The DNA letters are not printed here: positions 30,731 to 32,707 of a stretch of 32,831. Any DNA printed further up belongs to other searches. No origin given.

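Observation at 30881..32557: B12-binding radical SAM enzyme embedded in a sugar-modification operon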

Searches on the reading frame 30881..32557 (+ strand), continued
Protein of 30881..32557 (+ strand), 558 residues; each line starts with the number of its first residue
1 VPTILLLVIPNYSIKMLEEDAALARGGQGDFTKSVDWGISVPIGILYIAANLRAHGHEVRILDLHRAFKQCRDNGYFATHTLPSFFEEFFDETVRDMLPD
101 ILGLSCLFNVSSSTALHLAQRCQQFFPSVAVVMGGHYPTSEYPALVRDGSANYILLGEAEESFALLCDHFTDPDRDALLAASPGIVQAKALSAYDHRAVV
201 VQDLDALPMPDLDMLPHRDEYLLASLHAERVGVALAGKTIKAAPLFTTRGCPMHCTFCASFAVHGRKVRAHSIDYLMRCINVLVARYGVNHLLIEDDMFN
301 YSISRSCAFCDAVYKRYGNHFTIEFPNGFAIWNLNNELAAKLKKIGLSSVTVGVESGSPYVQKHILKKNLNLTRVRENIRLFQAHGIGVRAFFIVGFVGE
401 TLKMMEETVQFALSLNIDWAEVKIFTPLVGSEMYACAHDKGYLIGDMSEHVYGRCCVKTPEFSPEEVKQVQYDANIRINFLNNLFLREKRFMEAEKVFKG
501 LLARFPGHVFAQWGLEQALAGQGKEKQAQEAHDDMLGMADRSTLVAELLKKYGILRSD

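Call 13: find_encoding_contigs(protein=P0035, flank=10000, max_places=2)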
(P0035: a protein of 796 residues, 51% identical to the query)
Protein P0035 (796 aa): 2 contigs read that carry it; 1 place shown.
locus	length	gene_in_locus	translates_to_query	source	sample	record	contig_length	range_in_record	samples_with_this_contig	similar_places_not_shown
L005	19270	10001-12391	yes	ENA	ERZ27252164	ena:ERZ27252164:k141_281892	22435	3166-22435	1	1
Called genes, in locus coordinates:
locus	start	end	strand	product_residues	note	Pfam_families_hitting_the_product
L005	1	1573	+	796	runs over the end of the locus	PF02310:B12-binding, PF04055:Radical_SAM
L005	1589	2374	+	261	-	PF05711:TylF, PF13578:Methyltransf_24 (weak)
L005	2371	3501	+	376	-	-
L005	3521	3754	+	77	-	PF00550:PP-binding (weak)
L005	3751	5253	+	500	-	PF00501:AMP-binding, PF13193:AMP-binding_C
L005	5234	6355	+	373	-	PF04443:LuxE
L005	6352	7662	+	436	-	PF05893:LuxC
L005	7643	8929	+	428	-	PF02310:B12-binding, PF04055:Radical_SAM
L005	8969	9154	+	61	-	-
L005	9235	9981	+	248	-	PF00106:adh_short, PF08659:KR, PF13561:adh_short_C2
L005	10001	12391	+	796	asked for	PF02310:B12-binding, PF04055:Radical_SAM, PF04989:RMNT_CmcI, PF13578:Methyltransf_24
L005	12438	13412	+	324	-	-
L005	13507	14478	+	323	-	PF01408:GFO_IDH_MocA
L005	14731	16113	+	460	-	PF02310:B12-binding, PF04055:Radical_SAM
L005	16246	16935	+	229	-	PF02348:CTP_transf_3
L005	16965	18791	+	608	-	-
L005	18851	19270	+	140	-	?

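Call 14: find_encoding_contigs(protein=P0041, flank=10000, max_places=1)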
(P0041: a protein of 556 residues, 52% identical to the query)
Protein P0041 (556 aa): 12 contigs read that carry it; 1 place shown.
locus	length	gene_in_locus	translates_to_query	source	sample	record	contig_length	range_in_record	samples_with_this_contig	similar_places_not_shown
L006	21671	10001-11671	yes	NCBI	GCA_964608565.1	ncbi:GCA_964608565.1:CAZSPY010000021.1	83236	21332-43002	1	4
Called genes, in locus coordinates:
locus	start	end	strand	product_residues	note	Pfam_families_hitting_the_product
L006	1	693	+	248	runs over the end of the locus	PF02348:CTP_transf_3, PF12804:NTP_transf_3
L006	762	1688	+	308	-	PF01408:GFO_IDH_MocA, PF22725:GFO_IDH_MocA_C3, PF02894:GFO_IDH_MocA_C (faint)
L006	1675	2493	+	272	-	PF00106:adh_short, PF13561:adh_short_C2, PF00106:adh_short (weak)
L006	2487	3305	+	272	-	PF00483:NTP_transferase, PF12804:NTP_transf_3 (weak)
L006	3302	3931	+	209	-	PF13580:SIS_2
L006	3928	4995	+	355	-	PF01073:3Beta_HSD, PF01370:Epimerase, PF04321:RmlD_sub_bind, PF16363:GDP_Man_Dehyd, PF07993:NAD_binding_4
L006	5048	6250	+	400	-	PF08421:Methyltransf_13, PF13489:Methyltransf_23, PF08241:Methyltransf_11 (weak), PF08242:Methyltransf_12 (weak), PF08484:Methyltransf_14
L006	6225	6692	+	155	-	PF00908:dTDP_sugar_isom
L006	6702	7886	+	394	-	PF01041:DegT_DnrJ_EryC1, PF00155:Aminotran_1_2, PF01212:Beta_elim_lyase (faint)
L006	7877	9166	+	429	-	PF08421:Methyltransf_13, PF13489:Methyltransf_23, PF08241:Methyltransf_11 (faint), PF08484:Methyltransf_14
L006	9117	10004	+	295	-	-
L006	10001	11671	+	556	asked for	PF02310:B12-binding, PF04055:Radical_SAM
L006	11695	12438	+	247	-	PF04989:RMNT_CmcI, PF13578:Methyltransf_24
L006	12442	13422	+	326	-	PF00288:GHMP_kinases_N, PF08544:GHMP_kinases_C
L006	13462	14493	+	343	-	-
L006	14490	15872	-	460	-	PF02310:B12-binding, PF04055:Radical_SAM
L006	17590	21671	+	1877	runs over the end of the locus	PF04055:Radical_SAM, PF00535:Glycos_transf_2, PF13641:Glyco_tranf_2_3 (weak), PF13432:TPR_16 (faint), PF14559:TPR_19 (faint), PF05050:Methyltransf_21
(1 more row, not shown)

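Call 15: find_encoding_contigs(protein=P0044, flank=10000, max_places=1)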
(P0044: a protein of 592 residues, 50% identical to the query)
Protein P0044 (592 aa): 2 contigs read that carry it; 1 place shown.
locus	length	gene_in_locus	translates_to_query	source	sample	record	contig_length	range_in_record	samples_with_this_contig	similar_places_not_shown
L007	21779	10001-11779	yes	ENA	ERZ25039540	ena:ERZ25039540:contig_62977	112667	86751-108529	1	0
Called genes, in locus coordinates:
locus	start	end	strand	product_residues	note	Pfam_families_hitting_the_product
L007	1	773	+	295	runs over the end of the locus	PF00535:Glycos_transf_2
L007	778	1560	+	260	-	PF00535:Glycos_transf_2, PF10111:Glyco_tranf_2_2, PF13641:Glyco_tranf_2_3 (weak), PF13632:Glyco_trans_2_3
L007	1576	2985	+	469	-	PF04932:Wzy_C (weak)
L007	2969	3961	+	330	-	PF00106:adh_short (faint), PF01073:3Beta_HSD, PF01370:Epimerase, PF02719:Polysacc_synt_2, PF04321:RmlD_sub_bind, PF07993:NAD_binding_4, PF16363:GDP_Man_Dehyd, PF13460:NAD_binding_10, +1 more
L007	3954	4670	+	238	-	PF00483:NTP_transferase, PF12804:NTP_transf_3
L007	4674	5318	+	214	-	PF01728:FtsJ (weak), PF13489:Methyltransf_23, PF13847:Methyltransf_31, PF08242:Methyltransf_12 (weak), PF13649:Methyltransf_25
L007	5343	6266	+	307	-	PF01370:Epimerase, PF04321:RmlD_sub_bind, PF16363:GDP_Man_Dehyd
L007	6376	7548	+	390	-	PF13439:Glyco_transf_4, PF13579:Glyco_trans_4_4, PF20706:GT4-conflict (weak), PF00534:Glycos_transf_1, PF13692:Glyco_trans_1_4, PF13524:Glyco_trans_1_2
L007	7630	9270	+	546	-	-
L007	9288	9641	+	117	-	PF14251:PterinBD-DUF4346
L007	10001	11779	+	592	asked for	PF02310:B12-binding, PF04055:Radical_SAM, PF13174:TPR_6 (faint)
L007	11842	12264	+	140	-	PF20221:DUF6580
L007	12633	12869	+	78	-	PF07715:Plug (weak)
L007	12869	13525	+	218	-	PF07715:Plug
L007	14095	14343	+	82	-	-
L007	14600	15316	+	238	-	PF01902:Diphthami_syn_2_N, PF28410:Diphthami_syn_2_C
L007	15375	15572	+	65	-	-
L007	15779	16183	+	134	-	PF03808:Glyco_tran_WecG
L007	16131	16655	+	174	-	PF13727:CoA_binding_3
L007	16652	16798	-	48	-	-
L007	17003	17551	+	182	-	PF02397:Bac_transf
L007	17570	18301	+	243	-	PF01370:Epimerase, PF02719:Polysacc_synt_2 (weak), PF04321:RmlD_sub_bind (weak), PF16363:GDP_Man_Dehyd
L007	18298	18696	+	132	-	PF16363:GDP_Man_Dehyd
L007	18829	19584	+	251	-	PF01370:Epimerase, PF16363:GDP_Man_Dehyd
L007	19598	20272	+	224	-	PF00162:PGK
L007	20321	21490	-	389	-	PF02538:Hydantoinase_B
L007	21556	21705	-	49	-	-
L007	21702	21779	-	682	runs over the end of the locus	PF05378:Hydant_A_N, PF01968:Hydantoinase_A, PF19278:Hydant_A_C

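Call 16: find_encoding_contigs(protein=P0054, flank=10000, max_places=1)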
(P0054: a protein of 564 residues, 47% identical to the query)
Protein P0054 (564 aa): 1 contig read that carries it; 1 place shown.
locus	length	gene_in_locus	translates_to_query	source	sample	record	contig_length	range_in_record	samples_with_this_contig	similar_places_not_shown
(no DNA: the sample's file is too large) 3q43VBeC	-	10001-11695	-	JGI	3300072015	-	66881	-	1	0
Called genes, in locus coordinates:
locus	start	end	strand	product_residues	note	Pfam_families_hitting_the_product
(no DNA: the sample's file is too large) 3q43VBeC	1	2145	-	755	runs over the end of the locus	PF00664:ABC_membrane, PF00005:ABC_tran, PF02463:SMC_N (faint)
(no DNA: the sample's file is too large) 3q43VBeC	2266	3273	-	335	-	PF13641:Glyco_tranf_2_3, PF00535:Glycos_transf_2, PF10111:Glyco_tranf_2_2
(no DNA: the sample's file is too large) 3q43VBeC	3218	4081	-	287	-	PF01531:Glyco_transf_11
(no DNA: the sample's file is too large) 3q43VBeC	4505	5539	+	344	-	PF01073:3Beta_HSD, PF01370:Epimerase, PF04321:RmlD_sub_bind, PF05368:NmrA (faint), PF07993:NAD_binding_4 (faint), PF16363:GDP_Man_Dehyd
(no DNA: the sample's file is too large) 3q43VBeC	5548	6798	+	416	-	PF08421:Methyltransf_13, PF13489:Methyltransf_23, PF08242:Methyltransf_12 (faint), PF13649:Methyltransf_25 (faint), PF08484:Methyltransf_14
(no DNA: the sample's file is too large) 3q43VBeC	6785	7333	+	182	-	PF00908:dTDP_sugar_isom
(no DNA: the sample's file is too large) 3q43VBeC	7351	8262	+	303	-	PF01073:3Beta_HSD (faint), PF01370:Epimerase, PF04321:RmlD_sub_bind (faint), PF13460:NAD_binding_10, PF16363:GDP_Man_Dehyd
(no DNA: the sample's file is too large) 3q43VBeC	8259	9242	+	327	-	PF00288:GHMP_kinases_N, PF08544:GHMP_kinases_C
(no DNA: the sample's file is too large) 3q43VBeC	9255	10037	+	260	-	PF04989:RMNT_CmcI, PF13578:Methyltransf_24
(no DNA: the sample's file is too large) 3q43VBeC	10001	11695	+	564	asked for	PF02310:B12-binding, PF04055:Radical_SAM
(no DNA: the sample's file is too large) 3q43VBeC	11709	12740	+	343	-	PF13489:Methyltransf_23, PF08241:Methyltransf_11 (weak), PF08242:Methyltransf_12 (weak), PF08484:Methyltransf_14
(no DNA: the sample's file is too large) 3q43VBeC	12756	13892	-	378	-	PF13439:Glyco_transf_4, PF13477:Glyco_trans_4_2 (faint), PF13579:Glyco_trans_4_4, PF00534:Glycos_transf_1, PF20706:GT4-conflict (weak), PF13692:Glyco_trans_1_4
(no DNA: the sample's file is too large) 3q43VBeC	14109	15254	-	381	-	PF16822:ALGX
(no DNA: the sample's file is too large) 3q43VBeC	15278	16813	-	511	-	PF03062:MBOAT, PF13813:MBOAT_2 (weak)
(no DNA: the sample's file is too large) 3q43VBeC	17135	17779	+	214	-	PF13489:Methyltransf_23 (weak), PF08241:Methyltransf_11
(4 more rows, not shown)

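Call 17: find_encoding_contigs(protein=P0043, flank=10000, max_places=1)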
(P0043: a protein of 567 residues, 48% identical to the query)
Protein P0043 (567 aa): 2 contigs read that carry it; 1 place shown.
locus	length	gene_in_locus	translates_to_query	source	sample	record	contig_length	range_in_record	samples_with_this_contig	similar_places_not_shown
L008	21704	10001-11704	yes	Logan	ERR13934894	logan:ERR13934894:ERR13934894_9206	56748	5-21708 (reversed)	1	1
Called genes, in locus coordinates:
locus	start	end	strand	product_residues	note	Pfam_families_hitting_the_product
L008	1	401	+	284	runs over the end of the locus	PF13292:DXP_synthase_N, PF00456:Transketolase_N, PF00676:E1_dh, PF09364:XFP_N (weak)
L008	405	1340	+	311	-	PF02779:Transket_pyr, PF17147:PFOR_II (faint), PF22613:Transketolase_C_1 (faint), PF02780:Transketolase_C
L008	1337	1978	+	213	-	PF00923:TAL_FSA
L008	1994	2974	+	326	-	PF00288:GHMP_kinases_N, PF08544:GHMP_kinases_C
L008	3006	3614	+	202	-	PF13580:SIS_2, PF01380:SIS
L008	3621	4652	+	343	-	PF01073:3Beta_HSD, PF01370:Epimerase, PF02719:Polysacc_synt_2, PF04321:RmlD_sub_bind, PF05368:NmrA (weak), PF13460:NAD_binding_10, PF16363:GDP_Man_Dehyd, PF07993:NAD_binding_4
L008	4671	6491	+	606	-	PF00483:NTP_transferase, PF12804:NTP_transf_3 (weak), PF00702:Hydrolase, PF13419:HAD_2 (weak), PF08645:PNK3P, PF13242:Hydrolase_like, PF00485:PRK, PF13238:AAA_18 (weak)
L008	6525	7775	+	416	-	PF08421:Methyltransf_13, PF13489:Methyltransf_23, PF08241:Methyltransf_11 (faint), PF08242:Methyltransf_12 (weak), PF08484:Methyltransf_14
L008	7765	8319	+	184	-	PF00908:dTDP_sugar_isom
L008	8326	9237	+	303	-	PF01073:3Beta_HSD, PF01370:Epimerase, PF05368:NmrA (weak), PF13460:NAD_binding_10, PF16363:GDP_Man_Dehyd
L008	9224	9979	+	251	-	PF04989:RMNT_CmcI, PF13578:Methyltransf_24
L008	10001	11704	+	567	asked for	PF02310:B12-binding, PF04055:Radical_SAM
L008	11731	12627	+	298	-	PF04055:Radical_SAM, PF13186:SPASM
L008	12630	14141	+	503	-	PF02310:B12-binding, PF04055:Radical_SAM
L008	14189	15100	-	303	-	PF00535:Glycos_transf_2, PF10111:Glyco_tranf_2_2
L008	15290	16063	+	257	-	PF00483:NTP_transferase, PF12804:NTP_transf_3 (weak)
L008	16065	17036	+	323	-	PF01073:3Beta_HSD, PF01370:Epimerase, PF02719:Polysacc_synt_2, PF04321:RmlD_sub_bind, PF07993:NAD_binding_4, PF16363:GDP_Man_Dehyd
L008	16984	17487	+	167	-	PF00908:dTDP_sugar_isom, PF14667:Polysacc_synt_C (weak)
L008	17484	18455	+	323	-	PF01073:3Beta_HSD, PF01370:Epimerase, PF02719:Polysacc_synt_2, PF04321:RmlD_sub_bind, PF13460:NAD_binding_10, PF16363:GDP_Man_Dehyd, PF07993:NAD_binding_4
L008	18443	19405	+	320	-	PF00535:Glycos_transf_2, PF10111:Glyco_tranf_2_2, PF13641:Glyco_tranf_2_3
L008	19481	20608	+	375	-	PF13506:Glyco_transf_21, PF00535:Glycos_transf_2, PF10111:Glyco_tranf_2_2, PF13641:Glyco_tranf_2_3, PF13632:Glyco_trans_2_3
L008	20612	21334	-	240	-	PF00483:NTP_transferase, PF12804:NTP_transf_3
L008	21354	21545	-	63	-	PF04945:YHS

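Call 18: search_solved_structures(query=window:30881-32557:+, max_evalue=1, show_alignments=2)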
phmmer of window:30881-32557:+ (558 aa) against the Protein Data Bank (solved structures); distinct sequences matched with E-value up to 1: 7.
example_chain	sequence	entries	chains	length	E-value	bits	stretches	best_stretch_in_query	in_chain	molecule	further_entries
6fd2_B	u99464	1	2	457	1.6e-20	76.3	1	182-466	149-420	Putative apramycin biosynthetic oxidoreductase 4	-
9ccb_A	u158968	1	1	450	2e-11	46.2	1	239-433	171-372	Radical SAM core domain-containing protein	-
7kdx_A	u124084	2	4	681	0.0011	20.7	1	98-406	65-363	Methyltransferase TokK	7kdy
2qgq_A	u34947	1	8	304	0.0025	19.5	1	248-425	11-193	Protein TM_1862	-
4jc0_A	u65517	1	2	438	0.0054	18.4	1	248-425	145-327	Ribosomal protein S12 methylthiotransferase RimO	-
9n1b_A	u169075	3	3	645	0.076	14.6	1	242-299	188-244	Radical SAM protein | Radical SAM enzyme CysS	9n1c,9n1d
2xev_A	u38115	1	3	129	0.6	11.6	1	479-532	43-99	YBGF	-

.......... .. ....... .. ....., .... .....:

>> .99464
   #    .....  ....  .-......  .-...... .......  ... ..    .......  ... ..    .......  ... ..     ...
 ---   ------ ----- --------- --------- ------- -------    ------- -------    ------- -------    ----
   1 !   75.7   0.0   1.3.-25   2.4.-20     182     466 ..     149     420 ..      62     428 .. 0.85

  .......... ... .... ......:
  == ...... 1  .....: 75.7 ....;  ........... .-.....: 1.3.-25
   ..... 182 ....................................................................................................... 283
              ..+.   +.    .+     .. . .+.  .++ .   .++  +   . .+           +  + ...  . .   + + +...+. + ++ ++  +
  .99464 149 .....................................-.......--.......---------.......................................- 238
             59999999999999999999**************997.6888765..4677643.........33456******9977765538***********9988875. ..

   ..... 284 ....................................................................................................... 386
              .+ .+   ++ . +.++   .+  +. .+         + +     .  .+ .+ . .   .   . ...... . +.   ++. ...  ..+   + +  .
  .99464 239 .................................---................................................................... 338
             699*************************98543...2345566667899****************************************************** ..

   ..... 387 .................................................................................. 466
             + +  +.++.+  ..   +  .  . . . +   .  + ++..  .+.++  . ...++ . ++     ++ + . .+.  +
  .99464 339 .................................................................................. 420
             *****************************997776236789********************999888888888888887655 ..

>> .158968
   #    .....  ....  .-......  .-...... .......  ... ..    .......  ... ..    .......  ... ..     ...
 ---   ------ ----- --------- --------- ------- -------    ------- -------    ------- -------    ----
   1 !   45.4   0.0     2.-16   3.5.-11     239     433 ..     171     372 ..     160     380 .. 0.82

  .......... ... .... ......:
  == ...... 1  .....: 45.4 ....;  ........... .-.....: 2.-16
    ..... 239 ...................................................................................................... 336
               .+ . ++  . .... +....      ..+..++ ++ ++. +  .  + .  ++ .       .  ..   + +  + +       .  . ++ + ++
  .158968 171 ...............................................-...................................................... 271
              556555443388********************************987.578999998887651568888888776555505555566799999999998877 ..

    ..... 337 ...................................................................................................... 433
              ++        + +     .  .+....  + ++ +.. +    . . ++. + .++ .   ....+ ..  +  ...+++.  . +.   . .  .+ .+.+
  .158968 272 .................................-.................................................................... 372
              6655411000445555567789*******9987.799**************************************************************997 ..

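Call 26: find_related_loci(query=A1, collection=genome_contigs, flank=10000)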
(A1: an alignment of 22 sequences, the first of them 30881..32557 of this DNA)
Query A1 (558 aa) in genome_contigs; peptide patterns used: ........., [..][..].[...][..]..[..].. (x = any residue, [..] = any of these).
265 stretches matched a pattern; 196 encode a relative of the query (tblastn E <= 1e-3); the best 80 are kept; 80 distinct loci.
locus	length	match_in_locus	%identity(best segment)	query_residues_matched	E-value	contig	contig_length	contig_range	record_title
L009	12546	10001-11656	52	2-554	0e+0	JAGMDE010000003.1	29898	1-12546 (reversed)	MAG: Thermoplasmatales archaeon isolate RS_17_39 ZL495.bin.39.fa_3, whole genome shotgun sequence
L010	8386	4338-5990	54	4-554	0e+0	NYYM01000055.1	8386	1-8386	MAG: Dehalococcoidales bacterium isolate ARS79 39532, whole genome shotgun sequence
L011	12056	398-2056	51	3-554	0e+0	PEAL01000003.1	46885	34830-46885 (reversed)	MAG: Deltaproteobacteria bacterium isolate ER2bin7 scaffold39, whole genome shotgun sequence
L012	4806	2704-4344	52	4-554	0e+0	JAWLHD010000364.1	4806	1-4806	MAG: Anaerohalosphaeraceae bacterium isolate 30dZY2.bin.36 NODE_21720_length_4806_cov_2.508179, whole genome shotgun seq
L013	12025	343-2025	43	2-554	1e-151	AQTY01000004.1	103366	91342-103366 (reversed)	Candidatus Nitromaritima sp. SCGC AAA288-L16 A288L16DRAFT_Contig_0001_.4_C, whole genome shotgun sequence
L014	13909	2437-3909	29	41-540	4e-54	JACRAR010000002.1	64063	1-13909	MAG: Betaproteobacteria bacterium isolate NC_groundwater_1599_Pr3_B-0.1um_59_269 SR-2_scaffold_141_49627, whole genome s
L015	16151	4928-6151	30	39-474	4e-46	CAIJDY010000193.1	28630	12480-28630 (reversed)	MAG: Candidatus Omnitrophica bacterium isolate AM5_bin-0692 genome assembly, contig: bin-0692:193/229, whole genome shot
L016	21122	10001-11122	30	39-439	9e-46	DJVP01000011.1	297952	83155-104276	MAG TPA_asm: Candidatus Omnitrophica bacterium UBA6253 UBA6253_contig_24623, whole genome shotgun sequence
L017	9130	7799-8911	28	43-441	1e-44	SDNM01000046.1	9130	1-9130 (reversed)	MAG: Promethearchaeota archaeon isolate TEKIR_6S Tekir-sed17-23041, whole genome shotgun sequence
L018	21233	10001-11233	28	68-481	4e-45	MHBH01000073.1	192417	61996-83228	MAG: Lentisphaerae bacterium GWF2_49_21 gwf2_scaffold_58, whole genome shotgun sequence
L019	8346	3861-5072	28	43-474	2e-44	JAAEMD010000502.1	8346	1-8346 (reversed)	MAG: bacterium isolate Bpl_23 BplG_CONTIG6080664, whole genome shotgun sequence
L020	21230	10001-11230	27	68-480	3e-42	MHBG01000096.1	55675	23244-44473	MAG: Lentisphaerae bacterium GWF2_45_14 gwf2_scaffold_708, whole genome shotgun sequence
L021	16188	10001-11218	27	71-480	1e-41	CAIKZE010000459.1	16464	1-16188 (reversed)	MAG: uncultured Lentisphaeria bacterium isolate AlinenLipids_bin-4837 genome assembly, contig: bin-4837:459/506, whole g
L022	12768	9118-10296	29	42-469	5e-40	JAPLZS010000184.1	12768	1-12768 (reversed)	MAG: Candidatus Woesearchaeota archaeon isolate LacPavin_0419_WC90_MAG_41_5 LacPavin_0419_WC90_scaffold_907179, whole ge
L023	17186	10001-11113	29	43-441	4e-40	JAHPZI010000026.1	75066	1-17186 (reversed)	MAG: Promethearchaeota archaeon isolate LW60_4 NODE_605_length_75066_cov_15.096426, whole genome shotgun sequence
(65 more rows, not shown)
